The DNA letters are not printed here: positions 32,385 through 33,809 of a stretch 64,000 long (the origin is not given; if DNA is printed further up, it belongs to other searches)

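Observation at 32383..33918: HicB-like antitoxin paired with a 374-aa HSDR_N (PD-ExK) domain protein instead of HicA, next to an XRE gene remnant, in a low-GC insertion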

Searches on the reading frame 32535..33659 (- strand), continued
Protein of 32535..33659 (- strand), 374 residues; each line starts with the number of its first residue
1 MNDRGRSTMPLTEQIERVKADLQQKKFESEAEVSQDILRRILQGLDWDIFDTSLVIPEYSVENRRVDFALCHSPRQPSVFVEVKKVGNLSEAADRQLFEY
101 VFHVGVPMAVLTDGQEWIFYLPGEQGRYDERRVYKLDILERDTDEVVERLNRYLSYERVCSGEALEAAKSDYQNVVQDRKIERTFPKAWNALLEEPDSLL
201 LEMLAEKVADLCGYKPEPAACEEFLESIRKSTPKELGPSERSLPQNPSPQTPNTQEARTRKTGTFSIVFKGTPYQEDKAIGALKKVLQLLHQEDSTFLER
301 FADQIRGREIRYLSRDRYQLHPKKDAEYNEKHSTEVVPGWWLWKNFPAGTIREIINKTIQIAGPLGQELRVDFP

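Call 26: search_protein_families(library=pfam, proteins=[L001:7275-7619:+, L001:7327-7656:+, L001:7656-7931:+, L001:7956-9272:+, L001:4906-5658:+, L001:3849-4862:+, L081:3367-3693:+, L081:1380-1730:+], max_evalue=0.01)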
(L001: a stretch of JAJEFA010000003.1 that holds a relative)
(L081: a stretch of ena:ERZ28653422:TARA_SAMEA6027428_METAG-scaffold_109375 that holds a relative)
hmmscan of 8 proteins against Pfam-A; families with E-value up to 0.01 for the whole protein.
L001:7275-7619:+ (115 aa): 0 families

L001:7327-7656:+ (110 aa): 1 family
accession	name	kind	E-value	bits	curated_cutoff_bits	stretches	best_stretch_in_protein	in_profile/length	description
PF05973.20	Gp49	-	4.2e-24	84.9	23.9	1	16-106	1-90/90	Phage derived protein Gp49-like (DUF891)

L001:7656-7931:+ (92 aa): 6 families
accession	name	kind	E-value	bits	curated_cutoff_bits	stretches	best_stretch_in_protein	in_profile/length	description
PF01381.28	HTH_3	-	2.2e-11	44.1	23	1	35-85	2-52/55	Helix-turn-helix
PF13560.12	HTH_31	-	2.8e-10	40.8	27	1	29-83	1-56/64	Helix-turn-helix domain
PF13744.12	HTH_37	-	9.2e-05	22.6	27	1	22-88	11-78/80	Helix-turn-helix domain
PF12844.13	HTH_19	-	0.00022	21.5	30.2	1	35-81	5-51/64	Helix-turn-helix domain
PF13443.12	HTH_26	-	0.0016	19.1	22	1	42-84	10-53/63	Cro/C1-type HTH DNA-binding domain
PF13413.12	HTH_25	-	0.0025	18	24.6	1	34-67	2-35/62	Helix-turn-helix domain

L001:7956-9272:+ (439 aa): 1 family
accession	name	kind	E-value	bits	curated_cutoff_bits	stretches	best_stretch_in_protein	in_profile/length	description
PF01554.23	MatE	-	3.2e-37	128.1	24.9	2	14-174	1-161/161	MatE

L001:4906-5658:+ (251 aa): 4 families
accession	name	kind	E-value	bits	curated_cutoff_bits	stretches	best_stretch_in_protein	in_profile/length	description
PF00106.31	adh_short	-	1.8e-50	171.6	26.6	1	6-196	1-189/195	short chain dehydrogenase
PF13561.12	adh_short_C2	-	1.8e-38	132.9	27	1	12-227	1-217/236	Enoyl-(Acyl carrier protein) reductase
PF08659.16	KR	-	6.6e-09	36.4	22.6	1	8-170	3-163/180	KR domain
PF08643.16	DUF1776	-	0.0016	18.3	25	1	97-188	107-198/294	Fungal family of unknown function (DUF1776)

L001:3849-4862:+ (338 aa): 1 family
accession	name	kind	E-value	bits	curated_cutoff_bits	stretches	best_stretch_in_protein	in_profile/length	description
PF00296.26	Bac_luciferase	-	2.2e-58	198.6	27.9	1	11-309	21-312/314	Luciferase-like monooxygenase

L081:3367-3693:+ (109 aa): 0 families

L081:1380-1730:+ (117 aa): 0 families

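Call 53: search_dna_similar(query=window:32535-33659:-, collection=plasmids, mode=protein, max_rows=15)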
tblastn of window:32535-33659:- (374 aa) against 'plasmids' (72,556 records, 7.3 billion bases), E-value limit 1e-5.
Records with a match: 2; places in all: 2; records where one place covers at least 80% of the query: 0.
Best place of each record, by identity: <60% 2.
By first word of the organism name: Thermococcus 1; Peptoclostridium 1.
By predicted mobility (MOB-suite, as given by PLSDB): non-mobilizable 2.
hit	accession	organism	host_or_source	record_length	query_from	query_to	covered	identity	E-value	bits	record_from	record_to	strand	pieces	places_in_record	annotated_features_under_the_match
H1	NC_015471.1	Thermococcus barophilus MP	-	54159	29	159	35%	33.1%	9e-7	59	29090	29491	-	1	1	type I restriction endonuclease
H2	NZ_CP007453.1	Peptoclostridium acidaminophilum DSM 3953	black mud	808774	4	139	36%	25.7%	9e-6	56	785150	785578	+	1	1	type I restriction endonuclease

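Call 54: search_dna_similar(query=window:32535-33659:-, collection=phages, mode=protein, max_rows=10)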
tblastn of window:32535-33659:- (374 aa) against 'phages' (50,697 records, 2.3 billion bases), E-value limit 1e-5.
Records with a match: 5; places in all: 5; records where one place covers at least 80% of the query: 0.
Best place of each record, by identity: <60% 5.
By first word of the organism name: Porphyromonas 4; Terrisporobacter 1.
By host as written in the record: Porphyromonas gingivalis ATCC 49417 2; Porphyromonas gingivalis AFR5B1 1; Porphyromonas gingivalis WW2866 1; Terrisporobacter petrolearius ELB 1.
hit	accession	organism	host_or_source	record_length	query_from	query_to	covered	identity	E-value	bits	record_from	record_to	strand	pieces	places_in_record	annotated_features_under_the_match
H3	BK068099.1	Porphyromonas phage phage018a_AFR5B1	Porphyromonas gingivalis AFR5B1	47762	11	210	53%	25.7%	5e-8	61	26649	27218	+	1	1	endonuclease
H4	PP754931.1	Porphyromonas phage phage019b_ATCC49417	Porphyromonas gingivalis ATCC 49417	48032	11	210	53%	25.7%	1e-7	60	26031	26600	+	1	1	endonuclease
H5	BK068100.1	Porphyromonas phage phage019a_ATCC49417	Porphyromonas gingivalis ATCC 49417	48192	11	210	53%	25.7%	1e-7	60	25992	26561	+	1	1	endonuclease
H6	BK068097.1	Porphyromonas phage phage016a_WW2866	Porphyromonas gingivalis WW2866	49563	11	210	53%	25.7%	1e-7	60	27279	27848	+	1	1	endonuclease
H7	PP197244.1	Terrisporobacter phage TPELB_ph1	Terrisporobacter petrolearius ELB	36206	3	148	39%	24.7%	2e-6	56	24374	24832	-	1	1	endonuclease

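Call 73: search_protein_families(library=pfam, alignment_id=A4, max_evalue=0.00001)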
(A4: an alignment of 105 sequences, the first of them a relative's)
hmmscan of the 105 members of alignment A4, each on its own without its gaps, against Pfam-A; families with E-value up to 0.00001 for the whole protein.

A. member 1, L001:4906-5658:+ (251 aa): 3 families
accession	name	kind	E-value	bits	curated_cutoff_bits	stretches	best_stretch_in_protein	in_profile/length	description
PF00106.31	adh_short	-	1.8e-50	171.6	26.6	1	6-196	1-189/195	short chain dehydrogenase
PF13561.12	adh_short_C2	-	1.8e-38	132.9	27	1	12-227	1-217/236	Enoyl-(Acyl carrier protein) reductase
PF08659.16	KR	-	6.6e-09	36.4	22.6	1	8-170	3-163/180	KR domain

B. families by the number of members that match (of 105 scanned): 142 families (the first 25 are shown)
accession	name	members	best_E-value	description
PF01266.30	DAO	3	7e-66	FAD dependent oxidoreductase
PF00270.35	DEAD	3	4.8e-25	DEAD/DEAH box helicase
PF02515.22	CoA_transf_3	2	6.8e-97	CoA-transferase family III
PF13336.12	AcetylCoA_hyd_C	2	4.2e-62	Acetyl-CoA hydrolase/transferase C-terminal domain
PF00590.25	TP_methylase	2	2.8e-54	Tetrapyrrole (Corrin/Porphyrin) Methylases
PF02384.22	N6_Mtase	2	4.4e-54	N-6 DNA Methylase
PF02602.20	HEM4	2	8.5e-48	Uroporphyrinogen-III synthase HemD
PF04851.21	ResIII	2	4.6e-41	Type III restriction enzyme, res subunit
PF18766.7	SWI2_SNF2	2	2.1e-20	SWI2/SNF2 ATPase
PF02550.21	AcetylCoA_hydro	2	5.2e-16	Acetyl-CoA hydrolase/transferase N-terminal domain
PF00246.29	Peptidase_M14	2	2.1e-14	Zinc carboxypeptidase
PF13391.12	HNH_2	2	1.1e-08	HNH endonuclease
PF04313.20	HSDR_N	2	5.3e-08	Type I restriction enzyme R protein N terminus (HSDR_N)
PF13450.12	NAD_binding_8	2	2.5e-06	NAD(P)-binding Rossmann-like domain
PF00232.24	Glyco_hydro_1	1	7.8e-139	Glycosyl hydrolase family 1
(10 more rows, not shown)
